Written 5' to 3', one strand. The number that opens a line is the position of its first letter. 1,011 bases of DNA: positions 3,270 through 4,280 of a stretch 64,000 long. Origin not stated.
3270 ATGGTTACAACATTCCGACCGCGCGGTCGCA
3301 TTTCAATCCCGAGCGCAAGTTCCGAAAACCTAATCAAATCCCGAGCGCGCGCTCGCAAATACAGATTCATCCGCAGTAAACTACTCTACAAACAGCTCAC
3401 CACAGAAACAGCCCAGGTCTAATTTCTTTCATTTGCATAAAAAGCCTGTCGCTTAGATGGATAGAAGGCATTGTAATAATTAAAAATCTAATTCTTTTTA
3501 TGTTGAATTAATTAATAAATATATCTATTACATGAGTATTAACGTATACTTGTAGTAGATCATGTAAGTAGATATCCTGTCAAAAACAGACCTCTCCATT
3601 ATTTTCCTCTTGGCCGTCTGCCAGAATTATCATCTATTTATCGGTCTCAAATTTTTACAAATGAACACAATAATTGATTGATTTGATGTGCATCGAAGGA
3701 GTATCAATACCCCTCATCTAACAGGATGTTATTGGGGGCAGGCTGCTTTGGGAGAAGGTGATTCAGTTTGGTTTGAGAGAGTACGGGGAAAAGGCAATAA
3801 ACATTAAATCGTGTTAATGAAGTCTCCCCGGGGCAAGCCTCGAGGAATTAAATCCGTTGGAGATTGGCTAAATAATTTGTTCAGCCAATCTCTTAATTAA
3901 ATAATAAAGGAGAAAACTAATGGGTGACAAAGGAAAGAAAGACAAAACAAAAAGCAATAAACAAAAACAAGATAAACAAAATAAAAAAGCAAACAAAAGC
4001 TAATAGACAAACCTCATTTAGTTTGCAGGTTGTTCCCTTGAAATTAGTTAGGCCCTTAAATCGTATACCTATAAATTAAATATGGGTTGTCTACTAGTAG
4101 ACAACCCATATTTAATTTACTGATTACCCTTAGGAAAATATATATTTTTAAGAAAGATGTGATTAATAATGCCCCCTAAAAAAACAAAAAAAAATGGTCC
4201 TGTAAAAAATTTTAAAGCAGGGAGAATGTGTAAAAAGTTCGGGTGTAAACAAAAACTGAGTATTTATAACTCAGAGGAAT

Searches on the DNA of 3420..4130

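Call 10: search_rna_families(source=window, start=3420, end=4130, threshold=evalue, max_evalue=10)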
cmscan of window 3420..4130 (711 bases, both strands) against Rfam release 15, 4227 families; matches with E-value up to 10: 15.
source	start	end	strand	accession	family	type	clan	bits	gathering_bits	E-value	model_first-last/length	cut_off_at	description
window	4064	4127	+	RF00768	MIR405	Gene; miRNA;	-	34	102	0.00028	1-83/83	no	MIR405 microRNA precursor family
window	4064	4125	-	RF00768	MIR405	Gene; miRNA;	-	31.9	102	0.00099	1-83/83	no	MIR405 microRNA precursor family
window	4064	4125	+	RF00892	mir-551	Gene; miRNA;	-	22.5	51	0.021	1-74/74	no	mir-551 microRNA precursor family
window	4072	4119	-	RF03224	MIR9560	Gene; miRNA;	-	21.9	74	0.12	19-77/96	no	MIR9560 microRNA precursor family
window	4064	4126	-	RF00892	mir-551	Gene; miRNA;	-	21.8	51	0.035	1-74/74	no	mir-551 microRNA precursor family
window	3868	3922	+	RF02980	freshwater-2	Cis-reg;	-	20.1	49.9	1.4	1-84/84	no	freshwater-2 RNA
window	4069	4119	-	RF04064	MIR5267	Gene; miRNA;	-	19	87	2.2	1-81/81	no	MIR5267 microRNA precursor family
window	4064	4130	-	RF02037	IMES-4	Gene;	-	18.5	48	2.3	14-80/80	5'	IMES-4 RNA motif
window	4052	4113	+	RF02580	tsr31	Gene; sRNA;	-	18.4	50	3.2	1-70/70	no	S. aureus tsr31 small RNA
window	4072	4119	-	RF03998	mir-2160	Gene; miRNA;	-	16.8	70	9.6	23-70/93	no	mir-2160 microRNA precursor family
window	4073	4120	+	RF03865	mir-7637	Gene; miRNA;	-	15.5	88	6.7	1-68/68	no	mir-7637 microRNA precursor family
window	3854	3922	+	RF03084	DUF2815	Gene; sRNA;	-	15.1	41.2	9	1-62/62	no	DUF2815 RNA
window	4072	4119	+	RF04128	MIR8562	Gene; miRNA;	-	14.5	211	5.1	96-147/242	no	MIR8562 microRNA precursor family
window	3521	3563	-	RF00682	mir-144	Gene; miRNA;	-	14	60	4.3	18-59/78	no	mir-144 microRNA precursor family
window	3673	3819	+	RF01969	RMST_8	Gene; lncRNA;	-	12.8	80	9.9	1-143/143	no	Rhabdomyosarcoma 2 associated transcript conserved region 8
